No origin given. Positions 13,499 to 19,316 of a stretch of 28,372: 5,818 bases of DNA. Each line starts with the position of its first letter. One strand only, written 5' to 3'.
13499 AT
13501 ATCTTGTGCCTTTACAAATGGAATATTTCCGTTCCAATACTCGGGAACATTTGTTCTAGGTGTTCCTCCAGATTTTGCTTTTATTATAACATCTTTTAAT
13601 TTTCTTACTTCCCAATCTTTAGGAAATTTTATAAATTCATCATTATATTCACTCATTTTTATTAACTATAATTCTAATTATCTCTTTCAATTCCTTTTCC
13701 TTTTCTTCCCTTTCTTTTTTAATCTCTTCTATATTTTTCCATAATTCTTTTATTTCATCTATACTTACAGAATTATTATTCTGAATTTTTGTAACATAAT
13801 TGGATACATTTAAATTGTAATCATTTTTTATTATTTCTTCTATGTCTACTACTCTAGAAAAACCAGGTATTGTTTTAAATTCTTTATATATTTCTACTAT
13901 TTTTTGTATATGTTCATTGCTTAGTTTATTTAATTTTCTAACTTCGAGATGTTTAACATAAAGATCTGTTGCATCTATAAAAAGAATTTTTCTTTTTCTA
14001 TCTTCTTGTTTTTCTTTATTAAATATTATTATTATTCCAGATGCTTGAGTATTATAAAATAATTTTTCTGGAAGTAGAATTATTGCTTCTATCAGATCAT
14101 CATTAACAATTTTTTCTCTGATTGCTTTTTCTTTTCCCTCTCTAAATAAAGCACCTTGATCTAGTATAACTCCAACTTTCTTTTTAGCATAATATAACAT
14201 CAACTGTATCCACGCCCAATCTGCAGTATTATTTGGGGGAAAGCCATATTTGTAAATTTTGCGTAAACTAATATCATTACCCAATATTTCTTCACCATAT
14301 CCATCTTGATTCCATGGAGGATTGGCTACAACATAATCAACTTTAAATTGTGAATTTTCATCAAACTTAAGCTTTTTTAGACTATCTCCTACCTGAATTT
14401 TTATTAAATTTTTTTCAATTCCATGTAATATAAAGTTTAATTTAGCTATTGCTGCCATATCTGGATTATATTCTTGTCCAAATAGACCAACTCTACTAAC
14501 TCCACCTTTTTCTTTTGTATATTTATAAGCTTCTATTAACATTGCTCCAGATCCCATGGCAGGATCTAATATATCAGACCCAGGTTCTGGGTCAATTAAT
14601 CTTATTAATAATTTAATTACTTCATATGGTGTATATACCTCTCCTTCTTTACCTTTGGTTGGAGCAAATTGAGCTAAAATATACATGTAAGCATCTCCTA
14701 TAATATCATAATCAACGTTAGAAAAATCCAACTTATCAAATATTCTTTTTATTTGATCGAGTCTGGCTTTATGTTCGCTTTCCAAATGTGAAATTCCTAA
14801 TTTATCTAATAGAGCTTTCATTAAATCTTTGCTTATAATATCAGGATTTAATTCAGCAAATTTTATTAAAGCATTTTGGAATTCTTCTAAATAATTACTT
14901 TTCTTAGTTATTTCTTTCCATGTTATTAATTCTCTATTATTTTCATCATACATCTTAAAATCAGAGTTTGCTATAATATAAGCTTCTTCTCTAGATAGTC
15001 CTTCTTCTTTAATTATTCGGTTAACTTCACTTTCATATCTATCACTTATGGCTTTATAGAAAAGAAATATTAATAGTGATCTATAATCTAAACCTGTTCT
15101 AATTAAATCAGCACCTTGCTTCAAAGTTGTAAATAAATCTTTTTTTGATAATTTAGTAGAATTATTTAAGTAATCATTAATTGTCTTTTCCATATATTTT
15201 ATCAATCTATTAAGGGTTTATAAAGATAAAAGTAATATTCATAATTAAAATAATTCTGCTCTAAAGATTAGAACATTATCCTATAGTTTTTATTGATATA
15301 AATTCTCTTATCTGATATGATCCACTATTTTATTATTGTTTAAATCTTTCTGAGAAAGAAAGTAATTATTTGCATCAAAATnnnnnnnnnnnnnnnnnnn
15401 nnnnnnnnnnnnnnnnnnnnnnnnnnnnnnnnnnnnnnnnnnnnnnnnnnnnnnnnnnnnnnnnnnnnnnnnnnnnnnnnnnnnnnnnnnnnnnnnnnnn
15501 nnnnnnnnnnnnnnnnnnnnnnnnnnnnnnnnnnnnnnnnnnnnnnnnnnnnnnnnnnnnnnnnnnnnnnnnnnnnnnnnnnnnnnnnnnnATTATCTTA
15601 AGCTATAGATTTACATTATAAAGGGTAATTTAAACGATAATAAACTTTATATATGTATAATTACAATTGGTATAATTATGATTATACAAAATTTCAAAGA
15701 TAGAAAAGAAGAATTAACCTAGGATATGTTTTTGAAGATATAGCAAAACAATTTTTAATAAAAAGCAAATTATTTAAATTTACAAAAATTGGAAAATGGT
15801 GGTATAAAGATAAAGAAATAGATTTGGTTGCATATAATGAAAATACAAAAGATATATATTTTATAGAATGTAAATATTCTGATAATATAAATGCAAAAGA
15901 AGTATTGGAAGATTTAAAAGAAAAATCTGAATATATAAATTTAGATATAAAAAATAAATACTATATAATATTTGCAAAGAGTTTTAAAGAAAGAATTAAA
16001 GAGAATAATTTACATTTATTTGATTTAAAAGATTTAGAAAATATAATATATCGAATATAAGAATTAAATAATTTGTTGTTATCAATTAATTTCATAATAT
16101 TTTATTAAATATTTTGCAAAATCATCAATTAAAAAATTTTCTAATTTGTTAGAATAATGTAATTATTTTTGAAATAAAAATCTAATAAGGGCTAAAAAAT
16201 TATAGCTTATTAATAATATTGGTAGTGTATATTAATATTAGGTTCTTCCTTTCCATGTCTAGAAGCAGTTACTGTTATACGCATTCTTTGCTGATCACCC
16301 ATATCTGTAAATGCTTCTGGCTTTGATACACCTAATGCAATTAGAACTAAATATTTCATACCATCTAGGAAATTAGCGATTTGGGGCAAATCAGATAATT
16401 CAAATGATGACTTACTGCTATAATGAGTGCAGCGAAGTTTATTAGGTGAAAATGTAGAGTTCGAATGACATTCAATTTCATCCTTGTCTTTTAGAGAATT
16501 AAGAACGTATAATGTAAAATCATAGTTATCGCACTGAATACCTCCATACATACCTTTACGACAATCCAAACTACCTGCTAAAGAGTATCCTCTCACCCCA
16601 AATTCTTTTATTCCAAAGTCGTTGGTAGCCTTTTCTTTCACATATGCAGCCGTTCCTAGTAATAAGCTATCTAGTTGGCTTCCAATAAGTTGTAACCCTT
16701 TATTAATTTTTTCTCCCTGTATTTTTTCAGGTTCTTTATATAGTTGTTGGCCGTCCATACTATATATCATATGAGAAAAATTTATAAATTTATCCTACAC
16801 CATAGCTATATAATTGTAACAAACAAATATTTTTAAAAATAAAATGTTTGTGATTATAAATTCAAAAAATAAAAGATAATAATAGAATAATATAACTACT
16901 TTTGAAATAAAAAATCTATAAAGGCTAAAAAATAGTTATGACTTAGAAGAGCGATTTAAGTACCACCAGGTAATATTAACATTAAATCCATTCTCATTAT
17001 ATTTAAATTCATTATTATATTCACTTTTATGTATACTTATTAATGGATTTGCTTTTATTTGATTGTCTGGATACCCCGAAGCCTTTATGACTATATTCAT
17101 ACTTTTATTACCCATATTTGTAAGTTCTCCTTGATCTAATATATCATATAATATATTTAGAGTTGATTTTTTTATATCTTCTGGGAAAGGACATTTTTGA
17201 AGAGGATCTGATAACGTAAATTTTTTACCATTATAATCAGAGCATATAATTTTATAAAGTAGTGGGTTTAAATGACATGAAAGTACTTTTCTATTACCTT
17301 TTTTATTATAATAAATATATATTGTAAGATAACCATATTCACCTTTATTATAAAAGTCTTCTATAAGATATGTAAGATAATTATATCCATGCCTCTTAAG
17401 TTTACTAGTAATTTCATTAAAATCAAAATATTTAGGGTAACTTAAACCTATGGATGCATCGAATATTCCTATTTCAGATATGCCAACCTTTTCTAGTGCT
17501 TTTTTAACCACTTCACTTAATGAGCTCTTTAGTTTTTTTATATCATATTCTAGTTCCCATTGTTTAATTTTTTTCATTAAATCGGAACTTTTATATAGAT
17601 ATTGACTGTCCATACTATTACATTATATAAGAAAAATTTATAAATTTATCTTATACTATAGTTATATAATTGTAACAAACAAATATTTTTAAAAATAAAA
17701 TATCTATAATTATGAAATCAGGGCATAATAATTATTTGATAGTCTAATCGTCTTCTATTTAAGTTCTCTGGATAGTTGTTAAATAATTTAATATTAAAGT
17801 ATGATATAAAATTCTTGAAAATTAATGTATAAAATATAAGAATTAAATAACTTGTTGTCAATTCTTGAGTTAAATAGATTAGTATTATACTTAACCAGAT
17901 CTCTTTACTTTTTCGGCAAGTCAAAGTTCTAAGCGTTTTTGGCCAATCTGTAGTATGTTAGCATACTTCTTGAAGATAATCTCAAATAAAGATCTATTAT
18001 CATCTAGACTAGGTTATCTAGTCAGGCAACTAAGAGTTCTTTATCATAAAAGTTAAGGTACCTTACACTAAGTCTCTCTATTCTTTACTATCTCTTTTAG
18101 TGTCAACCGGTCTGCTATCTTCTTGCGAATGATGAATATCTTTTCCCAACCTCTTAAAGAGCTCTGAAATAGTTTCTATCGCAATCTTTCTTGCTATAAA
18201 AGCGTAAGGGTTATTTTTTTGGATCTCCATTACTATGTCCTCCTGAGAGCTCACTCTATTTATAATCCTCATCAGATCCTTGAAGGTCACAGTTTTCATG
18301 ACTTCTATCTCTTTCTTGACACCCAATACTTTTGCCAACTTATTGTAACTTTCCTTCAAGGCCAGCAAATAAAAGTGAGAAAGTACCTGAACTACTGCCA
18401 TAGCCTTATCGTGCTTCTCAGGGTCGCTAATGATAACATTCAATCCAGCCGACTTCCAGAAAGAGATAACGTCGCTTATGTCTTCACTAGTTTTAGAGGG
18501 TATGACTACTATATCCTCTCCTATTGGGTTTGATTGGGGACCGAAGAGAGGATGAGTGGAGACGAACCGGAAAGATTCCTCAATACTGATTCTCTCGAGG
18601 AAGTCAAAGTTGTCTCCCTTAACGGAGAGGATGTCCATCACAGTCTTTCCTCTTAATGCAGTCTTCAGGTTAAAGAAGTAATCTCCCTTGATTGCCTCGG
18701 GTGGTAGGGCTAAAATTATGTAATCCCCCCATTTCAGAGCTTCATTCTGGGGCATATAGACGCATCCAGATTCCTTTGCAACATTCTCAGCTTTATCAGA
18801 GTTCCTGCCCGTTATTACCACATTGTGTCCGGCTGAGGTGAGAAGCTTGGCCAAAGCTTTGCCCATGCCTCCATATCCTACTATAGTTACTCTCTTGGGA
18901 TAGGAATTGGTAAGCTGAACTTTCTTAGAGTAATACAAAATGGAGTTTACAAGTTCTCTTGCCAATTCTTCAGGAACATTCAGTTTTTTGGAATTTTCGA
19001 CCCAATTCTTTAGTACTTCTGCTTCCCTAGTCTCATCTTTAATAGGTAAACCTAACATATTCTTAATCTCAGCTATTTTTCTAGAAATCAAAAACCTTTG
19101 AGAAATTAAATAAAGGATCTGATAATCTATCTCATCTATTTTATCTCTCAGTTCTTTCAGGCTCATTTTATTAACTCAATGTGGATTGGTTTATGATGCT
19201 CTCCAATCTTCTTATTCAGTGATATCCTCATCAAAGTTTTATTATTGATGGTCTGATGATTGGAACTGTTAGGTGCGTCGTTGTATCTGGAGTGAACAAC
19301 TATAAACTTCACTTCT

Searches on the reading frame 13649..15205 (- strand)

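Call 18: search_protein_families(library=pfam, proteins=[window:13649-15205:-], max_evalue=0.001)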
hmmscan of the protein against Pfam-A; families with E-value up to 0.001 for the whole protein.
window:13649-15205:- (518 aa): 3 families
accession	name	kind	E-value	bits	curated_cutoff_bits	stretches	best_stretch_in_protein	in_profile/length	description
PF02384.22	N6_Mtase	-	1.2e-103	347.2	20.4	1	165-476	2-308/311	N-6 DNA Methylase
PF12161.14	HsdM_N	-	1e-06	29.9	24.5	1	40-133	20-108/135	HsdM N-terminal domain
PF01170.24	UPF0020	-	2.3e-06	27.9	22.3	1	200-299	20-132/197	RMKL-like, methyltransferase domain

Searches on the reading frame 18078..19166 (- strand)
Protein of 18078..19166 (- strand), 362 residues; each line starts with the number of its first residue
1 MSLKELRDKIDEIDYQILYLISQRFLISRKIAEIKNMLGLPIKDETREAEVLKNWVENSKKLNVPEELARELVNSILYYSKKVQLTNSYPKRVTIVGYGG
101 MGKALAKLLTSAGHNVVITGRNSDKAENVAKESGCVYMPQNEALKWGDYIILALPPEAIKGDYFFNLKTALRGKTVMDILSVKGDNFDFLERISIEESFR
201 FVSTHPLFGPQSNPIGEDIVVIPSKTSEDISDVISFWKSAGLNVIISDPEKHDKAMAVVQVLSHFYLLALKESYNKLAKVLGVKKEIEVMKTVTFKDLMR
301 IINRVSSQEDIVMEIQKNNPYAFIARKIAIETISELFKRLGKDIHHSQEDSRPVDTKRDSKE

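Call 8: search_protein_families(library=pfam, proteins=[window:18078-19166:-], max_evalue=0.01)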
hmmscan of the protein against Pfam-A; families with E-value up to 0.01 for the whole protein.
window:18078-19166:- (362 aa): 14 families
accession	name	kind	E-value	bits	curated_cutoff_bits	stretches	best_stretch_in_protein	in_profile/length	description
PF01817.26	CM_2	-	2e-19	70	27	1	6-84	1-79/80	Chorismate mutase type II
PF03807.23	F420_oxidored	-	2.3e-14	54.2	21.6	1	92-180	1-92/94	NADP oxidoreductase coenzyme F420-dependent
PF02153.23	PDH_N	-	2.7e-11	43.7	26.5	1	105-213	1-110/154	Prephenate dehydrogenase, nucleotide-binding domain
PF07991.19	KARI_N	-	1.5e-10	41.3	20.6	1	91-176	5-90/165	Acetohydroxy acid isomeroreductase, NADPH-binding domain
PF02826.25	2-Hacid_dh_C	-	4.4e-09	36.4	25.1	1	81-156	27-101/178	D-isomer specific 2-hydroxyacid dehydrogenase, NAD binding domain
PF03446.21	NAD_binding_2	-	9.4e-08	32.7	21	1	93-183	2-96/161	NAD binding domain of 6-phosphogluconate dehydrogenase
PF01488.26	Shikimate_DH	-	8.1e-07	29.6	24.3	1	87-136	9-59/138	Shikimate / quinate 5-dehydrogenase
PF20463.3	PDH_C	-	1.4e-06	29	22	1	248-323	1-70/102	Prephenate dehydrogenase, dimerization domain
PF02737.24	3HCDH_N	-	2e-05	25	22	1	93-132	2-41/180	3-hydroxyacyl-CoA dehydrogenase, NAD binding domain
PF01210.29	NAD_Gly3P_dh_N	-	3.3e-05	24.3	23.1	1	93-132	2-41/158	NAD-dependent glycerol-3-phosphate dehydrogenase N-terminus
PF02558.23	ApbA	-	4.3e-05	23.6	22.2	1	93-140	1-47/150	Ketopantoate reductase PanE/ApbA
PF02254.24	TrkA_N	-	8.9e-05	23.2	23.8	1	93-133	1-41/116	TrkA-N domain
PF00106.31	adh_short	-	0.00023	21.2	26.6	1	92-133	2-44/195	short chain dehydrogenase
PF03435.24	Sacchrp_dh_NADP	-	0.0011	19.8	25.1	1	93-132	1-42/129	Saccharopine dehydrogenase NADP binding domain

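Call 54: find_homologous_proteins(query=window:18078-19166:-, max_evalue=1e-10)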
Query window:18078-19166:- (362 aa): 92 proteins with E <= 1e-10 among 3054 candidates.
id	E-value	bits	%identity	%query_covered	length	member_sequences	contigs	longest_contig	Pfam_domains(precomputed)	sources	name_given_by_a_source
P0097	3.0e-211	719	92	100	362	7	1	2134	PF02153.24,PF20463.4,PF03446.22,PF02826.26,PF01210.30,PF01817.27,PF03807.24,PF02737.25,PF07991.19,PF01488.27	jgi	-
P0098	1.3e-190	651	82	100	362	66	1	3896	PF02153.24,PF20463.4,PF03446.22,PF02826.26,PF01817.27,PF03807.24,PF07991.19,PF01488.27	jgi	jgi:chorismate mutase/prephenate dehydrogenase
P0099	1.7e-145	502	64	96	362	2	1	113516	PF02153.24,PF20463.4,PF02826.26,PF01817.27,PF03807.24,PF07991.19,PF01488.27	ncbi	ncbi:MAG: chorismate mutase [Thermoprotei archaeon]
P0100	6.1e-131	455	58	99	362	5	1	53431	PF02153.24,PF03446.22,PF02826.26,PF01817.27,PF03807.24,PF02737.25,PF07991.19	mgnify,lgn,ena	mgnify:FL=1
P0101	3.0e-90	321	48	94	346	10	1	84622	PF02153.24,PF01817.27,PF03807.24,PF01488.27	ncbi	ncbi:chorismate mutase [Sulfolobaceae archaeon RB850M]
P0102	9.2e-90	319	43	94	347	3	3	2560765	PF02153.24,PF01817.27,PF03807.24,PF07991.19,PF01488.27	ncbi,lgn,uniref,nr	ncbi:Shikimate dehydrogenase [Sulfuracidifex tepidarius]|uniref:Shikimate dehydrogenase n=2 Tax=Sulf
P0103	1.3e-89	319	44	95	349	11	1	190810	PF02153.24,PF03446.22,PF01817.27,PF03807.24,PF01488.27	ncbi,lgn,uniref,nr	ncbi:chorismate mutase [Sulfuracidifex metallicus]|uniref:chorismate mutase n=1 Tax=Sulfuracidifex m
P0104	5.1e-89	317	44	94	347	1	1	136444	PF02153.24,PF20463.4,PF01817.27,PF03807.24,PF07991.19,PF01488.27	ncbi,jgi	-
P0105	4.8e-87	310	45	94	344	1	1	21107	PF02153.24,PF01817.27,PF03807.24,PF01488.27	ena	-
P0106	4.9e-87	310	45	94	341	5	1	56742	PF02153.24,PF01817.27,PF03807.24,PF07991.19,PF01488.27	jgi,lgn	-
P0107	2.9e-86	308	45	94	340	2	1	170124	PF02153.24,PF20463.4,PF01817.27,PF03807.24,PF01488.27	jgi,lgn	-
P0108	4.8e-86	307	44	94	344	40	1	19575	PF02153.24,PF03446.22,PF01817.27,PF03807.24,PF01488.27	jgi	-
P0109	8.5e-86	306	46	93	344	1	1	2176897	PF02153.24,PF20463.4,PF01817.27,PF03807.24,PF07991.19,PF01488.27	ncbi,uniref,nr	ncbi:chorismate mutase [Metallosphaera tengchongensis]|uniref:Chorismate mutase n=1 Tax=Metallosphae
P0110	3.0e-85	304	45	94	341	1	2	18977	PF02153.24,PF01817.27,PF03807.24,PF01488.27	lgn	-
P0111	3.4e-85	304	43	94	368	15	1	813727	PF02153.24,PF01817.27,PF03807.24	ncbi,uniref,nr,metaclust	ncbi:chorismate mutase [Metallosphaera yellowstonensis MK1]|uniref:Chorismate mutase n=2 Tax=Metallo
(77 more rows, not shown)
